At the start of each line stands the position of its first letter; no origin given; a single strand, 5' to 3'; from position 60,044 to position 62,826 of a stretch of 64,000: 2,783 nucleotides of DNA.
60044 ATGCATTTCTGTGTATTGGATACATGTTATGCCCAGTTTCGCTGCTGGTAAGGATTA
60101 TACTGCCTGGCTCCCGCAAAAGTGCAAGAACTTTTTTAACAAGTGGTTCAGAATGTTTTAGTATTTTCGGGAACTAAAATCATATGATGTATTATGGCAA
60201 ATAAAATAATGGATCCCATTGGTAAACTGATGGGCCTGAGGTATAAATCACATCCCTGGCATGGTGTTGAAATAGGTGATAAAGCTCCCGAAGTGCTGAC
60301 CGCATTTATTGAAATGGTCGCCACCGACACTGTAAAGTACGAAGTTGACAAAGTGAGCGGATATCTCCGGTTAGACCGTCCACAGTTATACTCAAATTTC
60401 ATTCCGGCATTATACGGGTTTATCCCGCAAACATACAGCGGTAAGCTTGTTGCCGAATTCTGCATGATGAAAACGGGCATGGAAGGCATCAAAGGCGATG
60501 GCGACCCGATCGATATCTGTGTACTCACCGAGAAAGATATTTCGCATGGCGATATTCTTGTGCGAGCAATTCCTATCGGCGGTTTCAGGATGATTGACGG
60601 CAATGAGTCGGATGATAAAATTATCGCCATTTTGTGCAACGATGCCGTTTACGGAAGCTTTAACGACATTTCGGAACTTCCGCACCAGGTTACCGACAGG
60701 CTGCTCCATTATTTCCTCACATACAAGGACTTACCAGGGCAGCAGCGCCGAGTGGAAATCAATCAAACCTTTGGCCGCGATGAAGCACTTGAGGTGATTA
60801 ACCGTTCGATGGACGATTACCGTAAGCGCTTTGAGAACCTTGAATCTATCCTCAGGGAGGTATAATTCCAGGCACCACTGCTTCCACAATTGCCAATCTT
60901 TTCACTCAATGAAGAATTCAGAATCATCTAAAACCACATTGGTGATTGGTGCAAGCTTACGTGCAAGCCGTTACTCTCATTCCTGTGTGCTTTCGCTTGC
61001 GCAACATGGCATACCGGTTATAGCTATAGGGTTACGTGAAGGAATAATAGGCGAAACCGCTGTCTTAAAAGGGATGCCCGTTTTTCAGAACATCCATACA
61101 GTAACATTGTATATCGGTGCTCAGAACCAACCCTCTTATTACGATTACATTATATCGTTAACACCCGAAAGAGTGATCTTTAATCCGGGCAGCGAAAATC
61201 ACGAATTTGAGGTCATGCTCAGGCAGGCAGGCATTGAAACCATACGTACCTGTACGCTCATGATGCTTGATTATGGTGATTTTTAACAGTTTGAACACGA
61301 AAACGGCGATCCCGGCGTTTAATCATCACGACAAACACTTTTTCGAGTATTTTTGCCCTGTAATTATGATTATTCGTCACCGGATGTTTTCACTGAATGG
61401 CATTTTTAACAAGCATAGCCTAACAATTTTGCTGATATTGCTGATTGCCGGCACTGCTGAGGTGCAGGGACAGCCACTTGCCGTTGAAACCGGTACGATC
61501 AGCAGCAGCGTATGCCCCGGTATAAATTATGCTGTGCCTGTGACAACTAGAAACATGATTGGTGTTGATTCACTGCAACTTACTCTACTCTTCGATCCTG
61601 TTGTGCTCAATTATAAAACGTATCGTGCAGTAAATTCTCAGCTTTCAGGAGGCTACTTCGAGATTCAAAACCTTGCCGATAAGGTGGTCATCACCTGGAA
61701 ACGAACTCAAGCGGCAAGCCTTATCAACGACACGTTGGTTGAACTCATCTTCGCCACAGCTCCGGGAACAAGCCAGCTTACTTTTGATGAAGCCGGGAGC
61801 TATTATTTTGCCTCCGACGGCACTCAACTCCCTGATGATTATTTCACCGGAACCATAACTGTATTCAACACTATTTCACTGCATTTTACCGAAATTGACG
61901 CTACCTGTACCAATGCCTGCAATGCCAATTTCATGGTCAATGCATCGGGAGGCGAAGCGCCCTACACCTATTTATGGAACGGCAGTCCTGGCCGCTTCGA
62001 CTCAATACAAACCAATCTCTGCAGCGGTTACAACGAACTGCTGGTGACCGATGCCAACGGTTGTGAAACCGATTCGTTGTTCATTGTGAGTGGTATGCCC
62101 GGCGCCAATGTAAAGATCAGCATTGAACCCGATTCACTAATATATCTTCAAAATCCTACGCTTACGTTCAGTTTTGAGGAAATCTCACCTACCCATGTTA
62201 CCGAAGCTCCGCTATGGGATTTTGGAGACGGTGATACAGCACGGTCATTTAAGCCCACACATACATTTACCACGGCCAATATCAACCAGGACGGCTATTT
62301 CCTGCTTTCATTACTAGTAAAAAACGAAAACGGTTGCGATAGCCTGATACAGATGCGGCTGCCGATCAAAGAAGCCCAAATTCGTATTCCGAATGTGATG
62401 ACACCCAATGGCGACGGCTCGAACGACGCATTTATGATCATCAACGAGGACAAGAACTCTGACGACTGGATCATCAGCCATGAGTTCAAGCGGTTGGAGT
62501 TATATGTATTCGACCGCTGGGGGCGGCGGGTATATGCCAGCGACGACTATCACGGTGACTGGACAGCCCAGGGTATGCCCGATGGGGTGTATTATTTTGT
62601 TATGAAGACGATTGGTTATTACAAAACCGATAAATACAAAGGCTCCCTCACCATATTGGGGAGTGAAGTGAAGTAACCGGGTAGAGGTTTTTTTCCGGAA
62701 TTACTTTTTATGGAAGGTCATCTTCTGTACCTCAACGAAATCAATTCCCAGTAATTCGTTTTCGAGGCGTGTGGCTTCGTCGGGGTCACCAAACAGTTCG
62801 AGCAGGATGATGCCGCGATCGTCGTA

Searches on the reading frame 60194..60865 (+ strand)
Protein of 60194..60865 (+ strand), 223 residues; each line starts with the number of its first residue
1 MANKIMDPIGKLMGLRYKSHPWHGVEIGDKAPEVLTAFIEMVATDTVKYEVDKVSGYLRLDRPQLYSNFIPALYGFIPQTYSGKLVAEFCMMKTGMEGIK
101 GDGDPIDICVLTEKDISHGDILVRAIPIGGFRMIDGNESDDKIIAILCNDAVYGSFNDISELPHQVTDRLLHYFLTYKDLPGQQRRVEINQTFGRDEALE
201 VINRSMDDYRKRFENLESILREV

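Call 17: search_protein_families(library=pfam, proteins=[window:60194-60865:+], max_evalue=0.001)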
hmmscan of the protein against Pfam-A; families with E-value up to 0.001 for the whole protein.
window:60194-60865:+ (223 aa): 1 family
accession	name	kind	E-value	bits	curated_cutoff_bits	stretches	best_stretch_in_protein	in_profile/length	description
PF00719.24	Pyrophosphatase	-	2.8e-44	151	23.5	1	38-209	2-152/153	Inorganic pyrophosphatase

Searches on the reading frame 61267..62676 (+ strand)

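Call 17: search_protein_families(library=pfam, proteins=[window:61267-62676:+], max_evalue=0.001)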
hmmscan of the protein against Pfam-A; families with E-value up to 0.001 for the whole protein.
window:61267-62676:+ (469 aa): 4 families
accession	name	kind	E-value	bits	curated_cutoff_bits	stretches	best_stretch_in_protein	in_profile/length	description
PF13585.12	CHU_C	-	1.4e-17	64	27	1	372-463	1-86/86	CHU_C Type IX secretion signal domain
PF18911.6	PKD_4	-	5.2e-06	26.9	27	1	311-359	33-76/85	PKD domain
PF13573.12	SprB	-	4.3e-05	23.5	28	1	211-240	6-35/37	SprB repeat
PF00801.26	PKD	-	0.00013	22.4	23.5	0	316-356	33-70/80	PKD domain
